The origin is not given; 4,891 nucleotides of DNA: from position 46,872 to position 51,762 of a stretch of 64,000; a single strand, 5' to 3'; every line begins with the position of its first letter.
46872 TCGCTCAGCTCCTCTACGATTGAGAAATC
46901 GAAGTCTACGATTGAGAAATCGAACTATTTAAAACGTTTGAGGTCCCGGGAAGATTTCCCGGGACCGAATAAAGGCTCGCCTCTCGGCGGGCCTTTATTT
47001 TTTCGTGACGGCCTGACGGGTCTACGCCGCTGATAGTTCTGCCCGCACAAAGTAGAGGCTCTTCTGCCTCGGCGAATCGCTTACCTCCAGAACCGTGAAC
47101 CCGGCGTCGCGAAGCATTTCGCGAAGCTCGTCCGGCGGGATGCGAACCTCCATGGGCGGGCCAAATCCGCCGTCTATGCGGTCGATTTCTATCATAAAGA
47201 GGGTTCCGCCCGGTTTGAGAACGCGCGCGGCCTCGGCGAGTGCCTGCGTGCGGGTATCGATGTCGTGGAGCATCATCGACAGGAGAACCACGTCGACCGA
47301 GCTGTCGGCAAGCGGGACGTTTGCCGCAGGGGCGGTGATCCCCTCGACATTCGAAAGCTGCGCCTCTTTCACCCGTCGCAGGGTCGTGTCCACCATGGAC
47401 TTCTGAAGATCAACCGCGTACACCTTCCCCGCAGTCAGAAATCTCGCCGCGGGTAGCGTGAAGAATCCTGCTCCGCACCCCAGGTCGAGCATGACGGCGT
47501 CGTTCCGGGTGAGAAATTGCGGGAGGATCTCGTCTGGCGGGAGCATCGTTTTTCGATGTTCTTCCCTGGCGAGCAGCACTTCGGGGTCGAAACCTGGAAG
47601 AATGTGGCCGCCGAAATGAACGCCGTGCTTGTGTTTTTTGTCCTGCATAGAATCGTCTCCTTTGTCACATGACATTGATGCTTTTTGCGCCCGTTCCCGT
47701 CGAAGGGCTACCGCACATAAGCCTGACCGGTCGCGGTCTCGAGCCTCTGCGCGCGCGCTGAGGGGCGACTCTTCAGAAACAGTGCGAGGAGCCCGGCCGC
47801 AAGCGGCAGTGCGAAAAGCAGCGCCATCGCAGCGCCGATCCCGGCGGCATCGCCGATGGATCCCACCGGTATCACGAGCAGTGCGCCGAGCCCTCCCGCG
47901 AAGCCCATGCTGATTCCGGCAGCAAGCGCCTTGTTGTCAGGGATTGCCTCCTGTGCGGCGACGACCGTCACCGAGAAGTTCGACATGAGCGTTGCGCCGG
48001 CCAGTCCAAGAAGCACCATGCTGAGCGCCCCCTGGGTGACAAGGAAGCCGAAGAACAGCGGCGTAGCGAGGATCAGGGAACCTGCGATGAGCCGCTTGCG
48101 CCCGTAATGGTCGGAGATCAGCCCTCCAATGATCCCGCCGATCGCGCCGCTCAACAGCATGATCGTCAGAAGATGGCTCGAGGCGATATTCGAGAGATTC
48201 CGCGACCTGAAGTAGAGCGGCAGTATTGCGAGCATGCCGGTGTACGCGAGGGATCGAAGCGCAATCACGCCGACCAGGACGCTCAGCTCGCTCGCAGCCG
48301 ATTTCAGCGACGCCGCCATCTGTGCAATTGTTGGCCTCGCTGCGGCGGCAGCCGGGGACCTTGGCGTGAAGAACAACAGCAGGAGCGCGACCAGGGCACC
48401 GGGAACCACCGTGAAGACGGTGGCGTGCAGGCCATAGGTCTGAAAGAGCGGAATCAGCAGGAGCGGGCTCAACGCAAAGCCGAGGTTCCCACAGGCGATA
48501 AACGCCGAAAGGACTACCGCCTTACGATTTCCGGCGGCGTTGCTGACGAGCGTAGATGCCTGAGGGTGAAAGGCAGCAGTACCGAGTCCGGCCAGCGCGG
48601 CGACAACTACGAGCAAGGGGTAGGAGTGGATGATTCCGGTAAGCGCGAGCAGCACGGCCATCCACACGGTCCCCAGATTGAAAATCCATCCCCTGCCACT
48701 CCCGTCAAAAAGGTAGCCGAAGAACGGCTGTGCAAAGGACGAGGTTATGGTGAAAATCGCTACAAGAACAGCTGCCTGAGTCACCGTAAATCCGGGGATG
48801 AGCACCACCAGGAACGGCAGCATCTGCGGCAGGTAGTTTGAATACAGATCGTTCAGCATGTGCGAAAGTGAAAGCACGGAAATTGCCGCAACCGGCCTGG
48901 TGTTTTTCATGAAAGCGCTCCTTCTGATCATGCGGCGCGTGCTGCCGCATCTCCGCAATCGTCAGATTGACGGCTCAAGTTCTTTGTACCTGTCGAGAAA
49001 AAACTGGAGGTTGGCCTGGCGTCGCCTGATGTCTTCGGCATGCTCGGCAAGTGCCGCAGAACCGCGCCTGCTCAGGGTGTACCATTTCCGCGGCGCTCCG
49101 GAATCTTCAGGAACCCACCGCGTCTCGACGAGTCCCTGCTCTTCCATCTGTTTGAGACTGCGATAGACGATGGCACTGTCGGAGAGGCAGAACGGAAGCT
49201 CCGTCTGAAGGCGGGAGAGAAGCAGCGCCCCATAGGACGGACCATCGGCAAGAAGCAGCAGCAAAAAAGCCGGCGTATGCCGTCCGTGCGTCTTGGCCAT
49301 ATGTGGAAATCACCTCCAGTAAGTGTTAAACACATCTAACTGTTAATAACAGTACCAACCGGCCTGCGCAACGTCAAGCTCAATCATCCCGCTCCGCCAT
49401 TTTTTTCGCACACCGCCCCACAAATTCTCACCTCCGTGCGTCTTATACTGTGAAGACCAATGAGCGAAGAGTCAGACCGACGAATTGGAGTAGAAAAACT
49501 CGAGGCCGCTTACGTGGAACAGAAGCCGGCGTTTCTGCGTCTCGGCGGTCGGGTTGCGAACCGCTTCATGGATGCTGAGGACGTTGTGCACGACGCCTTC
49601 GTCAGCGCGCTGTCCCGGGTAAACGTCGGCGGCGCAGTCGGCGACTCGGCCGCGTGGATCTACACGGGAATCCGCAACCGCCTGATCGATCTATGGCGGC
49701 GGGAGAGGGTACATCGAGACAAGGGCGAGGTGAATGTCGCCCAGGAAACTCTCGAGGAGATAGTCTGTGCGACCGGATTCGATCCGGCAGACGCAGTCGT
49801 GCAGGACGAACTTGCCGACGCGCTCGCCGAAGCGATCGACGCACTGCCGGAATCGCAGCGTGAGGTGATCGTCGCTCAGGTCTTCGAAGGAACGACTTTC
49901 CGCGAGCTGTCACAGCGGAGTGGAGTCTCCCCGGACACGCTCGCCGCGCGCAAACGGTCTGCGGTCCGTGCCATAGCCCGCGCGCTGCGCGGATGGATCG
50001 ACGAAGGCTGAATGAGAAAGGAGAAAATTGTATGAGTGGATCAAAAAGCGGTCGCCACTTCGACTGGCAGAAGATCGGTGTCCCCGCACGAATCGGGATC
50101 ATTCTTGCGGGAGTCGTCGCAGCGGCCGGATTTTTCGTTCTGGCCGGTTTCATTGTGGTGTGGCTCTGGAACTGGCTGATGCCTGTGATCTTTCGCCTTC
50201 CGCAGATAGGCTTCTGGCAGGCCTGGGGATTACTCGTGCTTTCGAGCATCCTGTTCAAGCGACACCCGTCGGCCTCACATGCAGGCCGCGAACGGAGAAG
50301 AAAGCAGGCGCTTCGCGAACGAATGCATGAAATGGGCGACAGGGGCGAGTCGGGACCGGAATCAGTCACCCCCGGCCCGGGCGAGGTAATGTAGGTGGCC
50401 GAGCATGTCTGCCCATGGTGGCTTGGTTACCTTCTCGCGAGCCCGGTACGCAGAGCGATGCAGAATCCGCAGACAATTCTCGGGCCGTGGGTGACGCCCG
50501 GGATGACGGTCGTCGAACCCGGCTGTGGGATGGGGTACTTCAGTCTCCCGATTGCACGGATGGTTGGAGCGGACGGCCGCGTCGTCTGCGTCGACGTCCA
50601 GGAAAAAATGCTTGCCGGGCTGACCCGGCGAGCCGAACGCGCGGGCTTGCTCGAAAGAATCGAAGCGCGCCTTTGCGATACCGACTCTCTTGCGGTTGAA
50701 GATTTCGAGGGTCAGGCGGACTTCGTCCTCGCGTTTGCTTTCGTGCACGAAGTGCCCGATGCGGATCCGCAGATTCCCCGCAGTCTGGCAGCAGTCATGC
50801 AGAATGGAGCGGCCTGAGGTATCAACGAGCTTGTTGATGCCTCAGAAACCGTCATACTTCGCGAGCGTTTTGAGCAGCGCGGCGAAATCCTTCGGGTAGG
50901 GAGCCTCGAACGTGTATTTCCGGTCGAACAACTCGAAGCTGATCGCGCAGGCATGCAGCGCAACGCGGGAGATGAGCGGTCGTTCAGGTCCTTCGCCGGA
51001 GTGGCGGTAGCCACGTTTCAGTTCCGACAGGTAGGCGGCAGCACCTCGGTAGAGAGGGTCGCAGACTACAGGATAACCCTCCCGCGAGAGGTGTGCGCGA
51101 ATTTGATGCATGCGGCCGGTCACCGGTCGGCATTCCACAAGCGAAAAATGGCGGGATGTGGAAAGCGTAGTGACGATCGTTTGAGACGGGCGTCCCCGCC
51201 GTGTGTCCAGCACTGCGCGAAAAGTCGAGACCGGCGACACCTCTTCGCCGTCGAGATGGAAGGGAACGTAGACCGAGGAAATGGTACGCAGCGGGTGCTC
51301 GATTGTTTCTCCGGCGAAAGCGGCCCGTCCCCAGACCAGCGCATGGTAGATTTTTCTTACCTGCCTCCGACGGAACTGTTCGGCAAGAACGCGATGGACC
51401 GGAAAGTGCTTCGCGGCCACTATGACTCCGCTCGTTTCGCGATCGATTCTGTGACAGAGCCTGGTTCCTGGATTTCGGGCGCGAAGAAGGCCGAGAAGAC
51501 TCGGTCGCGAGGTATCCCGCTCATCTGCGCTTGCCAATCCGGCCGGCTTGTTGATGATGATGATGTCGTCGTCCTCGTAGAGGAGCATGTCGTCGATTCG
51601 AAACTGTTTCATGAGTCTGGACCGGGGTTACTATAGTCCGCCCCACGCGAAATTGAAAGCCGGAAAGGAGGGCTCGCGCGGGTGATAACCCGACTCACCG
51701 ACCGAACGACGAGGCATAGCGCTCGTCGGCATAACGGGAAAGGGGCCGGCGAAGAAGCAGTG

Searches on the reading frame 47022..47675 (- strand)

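Call 47: search_protein_families(library=pfam, proteins=[window:47022-47675:-], max_evalue=0.001)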
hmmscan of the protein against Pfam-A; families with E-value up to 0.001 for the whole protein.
window:47022-47675:- (217 aa): 15 families
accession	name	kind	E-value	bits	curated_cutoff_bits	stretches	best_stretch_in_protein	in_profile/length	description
PF08241.18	Methyltransf_11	-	2.2e-23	83.1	21.2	1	63-160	1-94/95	Methyltransferase domain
PF13649.12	Methyltransf_25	-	1.7e-20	73.9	27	1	63-157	2-97/97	Methyltransferase domain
PF13847.12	Methyltransf_31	-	2.5e-18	66.6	27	1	59-165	4-113/145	Methyltransferase domain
PF01209.24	Ubie_methyltran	-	4.1e-18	66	20.1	1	57-167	46-157/233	ubiE/COQ5 methyltransferase family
PF08242.18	Methyltransf_12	-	2.4e-15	57.5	30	1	63-159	1-98/98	Methyltransferase domain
PF13489.12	Methyltransf_23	-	2.7e-11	43.9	27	1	51-197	13-163/164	Methyltransferase domain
PF05148.21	Methyltransf_8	-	3.2e-09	37.4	27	1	58-165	72-160/219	Hypothetical methyltransferase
PF05175.20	MTS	-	5.9e-08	33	23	1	54-163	26-140/170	Methyltransferase small domain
PF06325.19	PrmA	-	4.3e-07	30.2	22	1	53-161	157-258/296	Ribosomal protein L11 methyltransferase (PrmA)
PF01728.25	FtsJ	-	1.4e-06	28.8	24.1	1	53-135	15-100/181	FtsJ-like methyltransferase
PF20922.3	Anamorsin_N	-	2e-05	24.8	27.1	1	120-164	45-90/163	Anamorsin, N-terminal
PF01234.23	NNMT_PNMT_TEMT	-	2e-05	24.4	25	1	97-207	134-246/261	NNMT/PNMT/TEMT family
PF02390.23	Methyltransf_4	-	7.7e-05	22.7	24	0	60-117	3-60/173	Putative methyltransferase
PF02475.24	TRM5-TYW2_MTfase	-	0.00014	22.3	28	1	57-133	35-111/164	TRM5/TYW2 methyltransferase domain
PF05958.17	tRNA_U5-meth_tr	-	0.00016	21.2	23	1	58-115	201-256/357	tRNA (Uracil-5-)-methyltransferase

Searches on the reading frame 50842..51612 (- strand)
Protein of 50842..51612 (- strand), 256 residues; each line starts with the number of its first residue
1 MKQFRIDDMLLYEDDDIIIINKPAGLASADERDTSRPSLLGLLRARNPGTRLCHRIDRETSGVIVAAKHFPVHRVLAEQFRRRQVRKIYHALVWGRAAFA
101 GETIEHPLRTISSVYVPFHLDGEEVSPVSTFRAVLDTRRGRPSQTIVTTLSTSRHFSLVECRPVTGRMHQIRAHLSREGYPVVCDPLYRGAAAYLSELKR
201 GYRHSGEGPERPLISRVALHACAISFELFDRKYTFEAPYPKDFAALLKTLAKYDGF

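Call 47: search_protein_families(library=pfam, proteins=[window:50842-51612:-], max_evalue=0.001)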
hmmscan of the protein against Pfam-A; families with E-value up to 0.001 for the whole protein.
window:50842-51612:- (256 aa): 1 family
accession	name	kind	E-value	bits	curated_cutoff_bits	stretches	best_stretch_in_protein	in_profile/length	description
PF00849.27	PseudoU_synth_2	-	1e-26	94.4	26.8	1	16-176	1-151/152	RNA pseudouridylate synthase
